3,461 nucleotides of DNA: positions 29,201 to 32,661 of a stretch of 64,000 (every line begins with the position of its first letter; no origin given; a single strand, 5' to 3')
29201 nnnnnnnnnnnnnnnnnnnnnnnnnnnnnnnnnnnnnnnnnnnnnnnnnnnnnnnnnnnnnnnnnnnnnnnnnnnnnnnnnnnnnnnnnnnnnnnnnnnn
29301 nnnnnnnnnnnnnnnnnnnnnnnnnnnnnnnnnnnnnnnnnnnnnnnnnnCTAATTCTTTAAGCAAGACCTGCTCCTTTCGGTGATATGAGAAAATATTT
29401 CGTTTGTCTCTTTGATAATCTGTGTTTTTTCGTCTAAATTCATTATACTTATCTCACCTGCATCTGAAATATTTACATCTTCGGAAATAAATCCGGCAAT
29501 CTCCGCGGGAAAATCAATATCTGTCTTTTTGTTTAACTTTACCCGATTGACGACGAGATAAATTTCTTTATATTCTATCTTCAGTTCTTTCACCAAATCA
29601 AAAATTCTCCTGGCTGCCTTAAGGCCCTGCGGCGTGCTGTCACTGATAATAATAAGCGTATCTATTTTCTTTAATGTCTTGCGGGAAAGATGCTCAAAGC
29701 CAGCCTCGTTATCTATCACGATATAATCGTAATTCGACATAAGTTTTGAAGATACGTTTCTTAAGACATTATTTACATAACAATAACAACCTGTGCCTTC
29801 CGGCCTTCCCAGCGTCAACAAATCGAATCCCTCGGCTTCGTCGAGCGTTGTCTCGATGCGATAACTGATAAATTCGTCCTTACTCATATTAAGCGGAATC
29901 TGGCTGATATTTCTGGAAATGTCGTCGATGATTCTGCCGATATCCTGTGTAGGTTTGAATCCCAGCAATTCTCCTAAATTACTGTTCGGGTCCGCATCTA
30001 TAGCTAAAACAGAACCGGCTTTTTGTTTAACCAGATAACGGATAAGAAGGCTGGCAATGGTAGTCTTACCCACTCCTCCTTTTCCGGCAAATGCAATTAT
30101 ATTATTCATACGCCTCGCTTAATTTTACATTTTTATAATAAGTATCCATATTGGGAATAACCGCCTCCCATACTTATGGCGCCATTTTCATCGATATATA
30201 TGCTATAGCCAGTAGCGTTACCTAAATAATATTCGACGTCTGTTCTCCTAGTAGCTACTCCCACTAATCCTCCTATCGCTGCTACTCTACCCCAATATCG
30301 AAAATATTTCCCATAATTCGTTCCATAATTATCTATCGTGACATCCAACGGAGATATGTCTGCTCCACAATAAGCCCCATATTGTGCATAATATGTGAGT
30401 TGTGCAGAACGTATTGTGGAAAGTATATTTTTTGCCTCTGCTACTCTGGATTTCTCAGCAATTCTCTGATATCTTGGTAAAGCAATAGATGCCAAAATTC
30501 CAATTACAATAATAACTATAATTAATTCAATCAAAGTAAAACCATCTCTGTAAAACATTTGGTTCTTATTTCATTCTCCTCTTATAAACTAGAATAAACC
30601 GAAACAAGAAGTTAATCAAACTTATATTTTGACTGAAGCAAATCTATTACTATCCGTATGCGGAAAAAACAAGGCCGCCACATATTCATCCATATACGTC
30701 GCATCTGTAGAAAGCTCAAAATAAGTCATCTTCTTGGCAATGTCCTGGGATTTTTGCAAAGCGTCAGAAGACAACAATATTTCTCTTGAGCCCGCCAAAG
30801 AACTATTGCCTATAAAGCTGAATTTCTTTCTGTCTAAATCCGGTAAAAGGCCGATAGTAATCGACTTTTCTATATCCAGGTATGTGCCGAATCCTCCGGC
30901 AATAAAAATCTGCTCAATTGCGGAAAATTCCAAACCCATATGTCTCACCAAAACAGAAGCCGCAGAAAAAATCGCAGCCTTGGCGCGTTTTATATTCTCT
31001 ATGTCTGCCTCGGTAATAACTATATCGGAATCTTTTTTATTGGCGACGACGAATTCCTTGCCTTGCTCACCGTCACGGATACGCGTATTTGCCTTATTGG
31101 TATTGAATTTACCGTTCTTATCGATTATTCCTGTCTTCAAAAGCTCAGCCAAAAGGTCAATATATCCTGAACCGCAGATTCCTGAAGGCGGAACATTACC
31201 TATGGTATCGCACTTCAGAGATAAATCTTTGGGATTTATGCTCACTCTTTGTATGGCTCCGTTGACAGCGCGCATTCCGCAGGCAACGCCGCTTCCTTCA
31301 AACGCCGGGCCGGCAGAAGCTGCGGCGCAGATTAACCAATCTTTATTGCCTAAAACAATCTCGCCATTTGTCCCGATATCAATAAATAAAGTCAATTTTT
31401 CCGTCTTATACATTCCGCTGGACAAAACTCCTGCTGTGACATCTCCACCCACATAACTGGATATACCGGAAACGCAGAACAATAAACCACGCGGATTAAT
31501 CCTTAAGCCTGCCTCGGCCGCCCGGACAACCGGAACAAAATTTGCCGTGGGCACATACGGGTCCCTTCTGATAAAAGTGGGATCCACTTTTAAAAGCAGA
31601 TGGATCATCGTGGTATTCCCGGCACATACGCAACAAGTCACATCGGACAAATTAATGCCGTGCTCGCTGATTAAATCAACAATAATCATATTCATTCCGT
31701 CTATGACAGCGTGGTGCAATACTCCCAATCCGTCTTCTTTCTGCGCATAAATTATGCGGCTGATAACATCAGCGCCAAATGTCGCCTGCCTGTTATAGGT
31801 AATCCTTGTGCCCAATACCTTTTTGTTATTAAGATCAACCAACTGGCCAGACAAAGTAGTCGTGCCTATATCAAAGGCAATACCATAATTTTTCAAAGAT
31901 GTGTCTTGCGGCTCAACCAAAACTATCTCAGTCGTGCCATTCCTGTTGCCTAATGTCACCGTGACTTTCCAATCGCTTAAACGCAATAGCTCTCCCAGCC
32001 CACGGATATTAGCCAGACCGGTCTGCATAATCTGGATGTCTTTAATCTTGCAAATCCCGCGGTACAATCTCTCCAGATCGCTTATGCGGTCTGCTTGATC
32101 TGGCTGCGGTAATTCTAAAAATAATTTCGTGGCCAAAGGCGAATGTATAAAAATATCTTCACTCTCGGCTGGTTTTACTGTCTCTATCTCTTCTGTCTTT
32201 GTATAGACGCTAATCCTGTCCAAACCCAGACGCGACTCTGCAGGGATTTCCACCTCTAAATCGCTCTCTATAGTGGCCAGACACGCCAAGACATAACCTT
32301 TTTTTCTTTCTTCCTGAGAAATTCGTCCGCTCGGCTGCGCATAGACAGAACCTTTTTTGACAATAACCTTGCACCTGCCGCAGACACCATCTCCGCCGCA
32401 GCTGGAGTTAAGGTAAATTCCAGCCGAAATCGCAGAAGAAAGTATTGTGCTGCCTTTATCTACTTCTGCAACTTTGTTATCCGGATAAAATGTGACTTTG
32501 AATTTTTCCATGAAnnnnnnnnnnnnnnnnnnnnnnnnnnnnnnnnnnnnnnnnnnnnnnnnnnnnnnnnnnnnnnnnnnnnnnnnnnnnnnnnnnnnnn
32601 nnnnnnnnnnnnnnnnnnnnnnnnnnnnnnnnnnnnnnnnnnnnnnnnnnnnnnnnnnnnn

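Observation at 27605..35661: Canonical acsC-RACo-cooC-acsD-acsE block with larB-larC in the position of CODH/ACS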

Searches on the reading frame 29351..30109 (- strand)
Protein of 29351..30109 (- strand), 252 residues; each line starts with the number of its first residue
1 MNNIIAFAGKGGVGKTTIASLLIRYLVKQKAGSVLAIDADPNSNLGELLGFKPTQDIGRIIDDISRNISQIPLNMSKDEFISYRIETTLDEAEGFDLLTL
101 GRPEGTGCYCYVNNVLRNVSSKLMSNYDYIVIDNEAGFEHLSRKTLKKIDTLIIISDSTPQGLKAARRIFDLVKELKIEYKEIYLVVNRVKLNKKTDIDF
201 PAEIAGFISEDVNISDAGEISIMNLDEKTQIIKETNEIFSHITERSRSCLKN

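Call 4: search_protein_families(library=pfam, proteins=[window:29351-30109:-])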
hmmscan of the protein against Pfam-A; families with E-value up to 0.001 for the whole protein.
window:29351-30109:- (252 aa): 7 families
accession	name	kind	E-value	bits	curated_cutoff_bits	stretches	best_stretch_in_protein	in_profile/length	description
PF01656.29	CbiA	-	3.8e-15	56.4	25.4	1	4-218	1-119/125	CobQ/CobB/MinD/ParA nucleotide binding domain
PF13614.12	AAA_31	-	1.5e-14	54.8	27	1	4-179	3-170/177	AAA domain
PF02374.21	ArsA_ATPase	-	2.6e-08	33.9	24.3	1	4-83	3-71/305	Anion-transporting ATPase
PF10609.15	ParA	-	3.1e-06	27.2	27.1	0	3-40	5-41/246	NUBPL iron-transfer P-loop NTPase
PF09140.17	MipZ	-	0.00021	21.1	20.7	0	116-154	89-127/262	ATPase MipZ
PF06564.18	CBP_BcsQ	-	0.00044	20.3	21.3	0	5-45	4-44/234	Cellulose biosynthesis protein BcsQ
PF20720.3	nSTAND3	-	0.00071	19.8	27.2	0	2-40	17-53/155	Novel STAND NTPase 3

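Call 5: search_protein_families(library=ncbifam, proteins=[window:29351-30109:-])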
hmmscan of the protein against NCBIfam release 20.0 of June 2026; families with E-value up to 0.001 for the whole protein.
window:29351-30109:- (252 aa): 15 families
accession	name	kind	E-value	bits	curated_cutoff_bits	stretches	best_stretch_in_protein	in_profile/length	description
NF041546.1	ParA_partition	equivalog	4.9e-14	52.3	180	2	120-199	70-151/203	ParA family partition ATPase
TIGR01968.1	minD_bact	equivalog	1.2e-11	44.4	212.9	1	114-194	99-177/261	septum site-determining protein MinD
TIGR03371.1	cellulose_yhjQ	equivalog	6.5e-10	38.9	157.85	1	1-200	1-188/246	cellulose biosynthesis protein BcsQ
TIGR01969.1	minD_arch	subfamily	1.3e-08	34.3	201.75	0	115-195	97-175/251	cell division ATPase MinD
NF047398.1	AAA_KGGVGR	domain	1.2e-07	32.3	90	0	4-40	4-40/190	KGGVGR-motif variant AAA ATPase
TIGR03453.1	partition_RepA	equivalog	6.9e-07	28.4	348.45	1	9-146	112-254/387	plasmid partitioning protein RepA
TIGR01281.1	DPOR_bchL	equivalog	8e-07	28.7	345.15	1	4-193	2-185/268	ferredoxin:protochlorophyllide reductase (ATP-dependent) iron-sulfur ATP-binding protein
TIGR00345.1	GET3_arsA_TRC40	subfamily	1.1e-06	28.4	135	1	7-69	2-61/299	TRC40/GET3/ArsA family transport-energizing ATPase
NF010443.0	PRK13869.1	subfamily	1.5e-06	27.2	446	1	9-58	129-177/405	plasmid-partitioning protein RepA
TIGR04291.1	arsen_driv_ArsA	equivalog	2e-06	26.8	650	1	5-55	6-55/565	arsenical pump-driving ATPase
NF041417.1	ArsA_halo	exception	2.7e-06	26.4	800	1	3-76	13-83/617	arsenical pump-driving ATPase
NF041136.1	MrpORP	equivalog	4e-05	23.1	450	0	3-40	7-43/365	iron-sulfur cluster carrier protein MrpORP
NF010461.0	PRK13886.1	subfamily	9.3e-05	21.9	360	1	5-43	6-43/241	conjugal transfer protein TraL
NF050088.1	Get3_fold_NosAFP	equivalog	0.00024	20.2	325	1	1-64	1-63/364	Get3/ArsA fold putative tail anchor-mediating ATPase NosAFP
NF006085.0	PRK08233.1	equivalog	0.00095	19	198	0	124-177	77-126/184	hypothetical protein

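Call 66: search_solved_structures(query=window:29351-30109:-, max_evalue=0.00001, show_alignments=1)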
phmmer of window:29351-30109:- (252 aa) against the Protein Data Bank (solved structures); distinct sequences matched with E-value up to 0.00001: 8.
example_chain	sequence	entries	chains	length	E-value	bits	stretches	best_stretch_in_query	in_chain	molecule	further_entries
3kje_A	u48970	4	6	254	2e-17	66.9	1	5-194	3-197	CO dehydrogenase/acetyl-CoA synthase complex, accessory protein CooC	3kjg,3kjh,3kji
4v03_A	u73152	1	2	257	7e-08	35.7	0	122-214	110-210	SITE-DETERMINING PROTEIN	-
4v02_A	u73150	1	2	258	6.6e-07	32.5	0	122-214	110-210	SITE-DETERMINING PROTEIN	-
3ea0_A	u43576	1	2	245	7.5e-07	32.3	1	124-206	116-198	ATPase, ParA family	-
6non_A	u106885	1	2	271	1.1e-06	31.8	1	5-176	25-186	Cobyrinic acid ac-diamide synthase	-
6noo_A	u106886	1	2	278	1.1e-06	31.7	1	5-176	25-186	Maintenance of carboxysome positioning A protein, MCDA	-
1f48_A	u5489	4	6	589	1.5e-06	31.3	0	5-62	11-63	ARSENITE-TRANSLOCATING ATPASE | ARSENICAL PUMP-DRIVING ATPASE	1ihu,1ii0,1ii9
9nbl_A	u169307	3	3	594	2.9e-06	30.4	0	5-51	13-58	Arsenite transporter ATPase-like protein,arsA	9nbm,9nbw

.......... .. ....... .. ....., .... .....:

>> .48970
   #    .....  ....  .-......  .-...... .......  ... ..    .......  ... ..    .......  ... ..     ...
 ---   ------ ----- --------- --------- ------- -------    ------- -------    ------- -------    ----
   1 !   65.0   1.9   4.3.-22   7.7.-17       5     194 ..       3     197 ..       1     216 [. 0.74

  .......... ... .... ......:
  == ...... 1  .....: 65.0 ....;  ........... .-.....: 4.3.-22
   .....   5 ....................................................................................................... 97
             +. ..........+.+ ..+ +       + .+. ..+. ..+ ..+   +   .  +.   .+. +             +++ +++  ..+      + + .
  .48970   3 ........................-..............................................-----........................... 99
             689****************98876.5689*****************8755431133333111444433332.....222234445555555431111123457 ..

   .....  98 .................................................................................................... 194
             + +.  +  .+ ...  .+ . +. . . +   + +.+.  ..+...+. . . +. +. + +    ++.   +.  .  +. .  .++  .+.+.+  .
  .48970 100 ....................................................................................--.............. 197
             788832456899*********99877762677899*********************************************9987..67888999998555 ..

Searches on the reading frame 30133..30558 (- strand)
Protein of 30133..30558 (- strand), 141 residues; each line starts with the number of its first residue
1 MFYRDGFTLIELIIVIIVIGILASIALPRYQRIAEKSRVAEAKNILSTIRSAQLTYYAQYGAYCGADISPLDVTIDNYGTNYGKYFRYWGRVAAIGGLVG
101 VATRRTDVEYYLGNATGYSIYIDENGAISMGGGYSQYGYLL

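Call 4: search_protein_families(library=pfam, proteins=[window:30133-30558:-])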
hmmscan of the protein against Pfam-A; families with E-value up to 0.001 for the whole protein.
window:30133-30558:- (141 aa): 2 families
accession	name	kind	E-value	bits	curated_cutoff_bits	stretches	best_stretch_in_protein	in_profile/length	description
PF07963.17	N_methyl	-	4.3e-07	29.7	21.2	1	3-27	3-27/27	Prokaryotic N-terminal methylation motif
PF16732.10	ComP_DUS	-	0.00012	23.3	27.3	1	28-70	1-44/87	Type IV minor pilin ComP, DNA uptake sequence receptor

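Call 5: search_protein_families(library=ncbifam, proteins=[window:30133-30558:-])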
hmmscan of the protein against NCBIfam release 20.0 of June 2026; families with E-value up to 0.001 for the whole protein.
window:30133-30558:- (141 aa): 9 families
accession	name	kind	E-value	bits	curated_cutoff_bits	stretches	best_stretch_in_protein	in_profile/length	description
NF041775.1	typeIV_PilA_Myxo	equivalog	2.3e-11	44.1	400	1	5-63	11-69/214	type IV pilin protein PilA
TIGR01710.1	typeII_sec_gspG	equivalog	2.4e-10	40.6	88.85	1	6-64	2-60/134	type II secretion system major pseudopilin GspG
TIGR02532.1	IV_pilin_GFxxxE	domain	1.7e-08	34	16.3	1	5-27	2-24/24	prepilin-type N-terminal cleavage/methylation domain-containing protein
NF007862.0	PRK10574.1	equivalog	3.9e-08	33.5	138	1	4-41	4-41/145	prepilin peptidase-dependent pilin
TIGR01708.2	typeII_sec_gspH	equivalog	3.4e-07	30.4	80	1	5-47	2-44/169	type II secretion system minor pseudopilin GspH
NF040999.1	pilin_ComGC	equivalog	1.7e-05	24.9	75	1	5-39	2-36/84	competence type IV pilus major pilin ComGC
TIGR02596.1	TIGR02596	subfamily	0.00025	21.2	70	1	7-54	1-49/196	Verru_Chthon cassette protein D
NF007800.0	PRK10506.1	equivalog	0.00028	20.7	158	1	4-49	8-54/163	prepilin peptidase-dependent protein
NF041013.1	T4P_ComGE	equivalog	0.00051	20.1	49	1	6-54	5-53/83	competence type IV pilus minor pilin ComGE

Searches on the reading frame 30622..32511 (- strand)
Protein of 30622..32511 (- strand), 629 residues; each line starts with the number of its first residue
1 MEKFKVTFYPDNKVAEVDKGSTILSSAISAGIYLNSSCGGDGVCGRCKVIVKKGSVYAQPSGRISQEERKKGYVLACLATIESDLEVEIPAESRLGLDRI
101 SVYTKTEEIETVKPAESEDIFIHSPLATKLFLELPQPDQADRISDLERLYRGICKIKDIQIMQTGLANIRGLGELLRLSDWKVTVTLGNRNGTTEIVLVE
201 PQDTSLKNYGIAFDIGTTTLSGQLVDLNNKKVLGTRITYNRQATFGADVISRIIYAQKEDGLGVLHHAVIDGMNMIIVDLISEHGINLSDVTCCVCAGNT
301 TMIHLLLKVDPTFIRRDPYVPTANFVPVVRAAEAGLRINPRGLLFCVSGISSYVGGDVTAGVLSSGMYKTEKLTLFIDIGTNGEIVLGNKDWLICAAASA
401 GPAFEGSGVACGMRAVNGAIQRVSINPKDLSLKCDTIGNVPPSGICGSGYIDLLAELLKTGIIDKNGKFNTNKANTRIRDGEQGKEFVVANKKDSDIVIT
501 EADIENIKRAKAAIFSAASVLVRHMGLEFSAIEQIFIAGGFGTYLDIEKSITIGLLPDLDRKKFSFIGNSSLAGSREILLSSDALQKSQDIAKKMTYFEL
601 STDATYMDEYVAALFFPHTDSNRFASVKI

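Call 4: search_protein_families(library=pfam, proteins=[window:30622-32511:-])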
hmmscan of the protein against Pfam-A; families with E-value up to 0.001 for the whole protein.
window:30622-32511:- (629 aa): 5 families
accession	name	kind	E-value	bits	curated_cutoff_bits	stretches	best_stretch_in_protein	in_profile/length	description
PF14574.11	RACo_C_ter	-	1.2e-103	346.2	27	1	373-628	2-261/261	C-terminal domain of RACo the ASKHA domain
PF17651.6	Raco_middle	-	3.5e-56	189.8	26.8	1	209-369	1-162/163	RACo middle region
PF17650.6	RACo_linker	-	3.3e-15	56.1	26.2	1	121-205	6-85/86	RACo linker region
PF00111.32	Fer2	-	8.6e-12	45.3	21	1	11-81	6-76/77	2Fe-2S iron-sulfur cluster binding domain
PF13510.11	Fer2_4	-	0.00079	19.9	22.8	0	5-87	3-77/82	2Fe-2S iron-sulfur cluster binding domain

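Call 5: search_protein_families(library=ncbifam, proteins=[window:30622-32511:-])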
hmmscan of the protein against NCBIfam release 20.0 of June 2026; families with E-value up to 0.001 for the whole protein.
window:30622-32511:- (629 aa): 12 families
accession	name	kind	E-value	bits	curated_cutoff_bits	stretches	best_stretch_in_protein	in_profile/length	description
NF040756.1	corr_regen_AcsV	exception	2.1e-201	670.6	800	1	5-624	1-631/632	corrinoid activation/regeneration protein AcsV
TIGR04270.1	Rama_corrin_act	subfamily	1.9e-40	138.7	500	2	209-425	1-220/534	methylamine methyltransferase corrinoid protein reductive activase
TIGR01941.1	nqrF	equivalog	2e-14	53.3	295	1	11-92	40-123/405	NADH:ubiquinone reductase (Na(+)-transporting) subunit F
NF058606.1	GlBtMonoRdsGbcB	equivalog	5.6e-14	51.8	500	1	2-88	276-361/362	glycine betaine monooxygenase reductase subunit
TIGR02008.1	fdx_plant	subfamily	4.7e-10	39.1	81.15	1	3-93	2-94/97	ferredoxin [2Fe-2S]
NF040810.1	BenC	equivalog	1.8e-09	37.2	430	1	14-120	14-120/333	benzoate 1,2-dioxygenase electron transfer component BenC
NF007964.0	PRK10684.1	equivalog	5.9e-08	32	383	1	4-87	250-332/333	NADH oxidoreductase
NF045803.1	MethMoxFADbindMmoC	equivalog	2.5e-07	29.8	500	1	16-104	17-102/343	aromatic/alkene monooxygenase hydroxylase FAD-binding subunit MmoC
NF004317.0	PRK05713.1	equivalog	2.4e-06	27.1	338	1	14-97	10-92/312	iron-sulfur-binding ferredoxin reductase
TIGR02007.1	fdx_isc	equivalog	2.7e-06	27.5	132.1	1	7-59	10-62/110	ISC system 2Fe-2S type ferredoxin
TIGR02160.1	PA_CoA_Oxy5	hypoth_equivalog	4e-06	25.9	420.8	1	17-81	279-342/352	1,2-phenylacetyl-CoA epoxidase subunit PaaE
NF041393.1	Frdxn_Halo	equivalog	0.00027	20.7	150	1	15-87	40-111/128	ferredoxin Fer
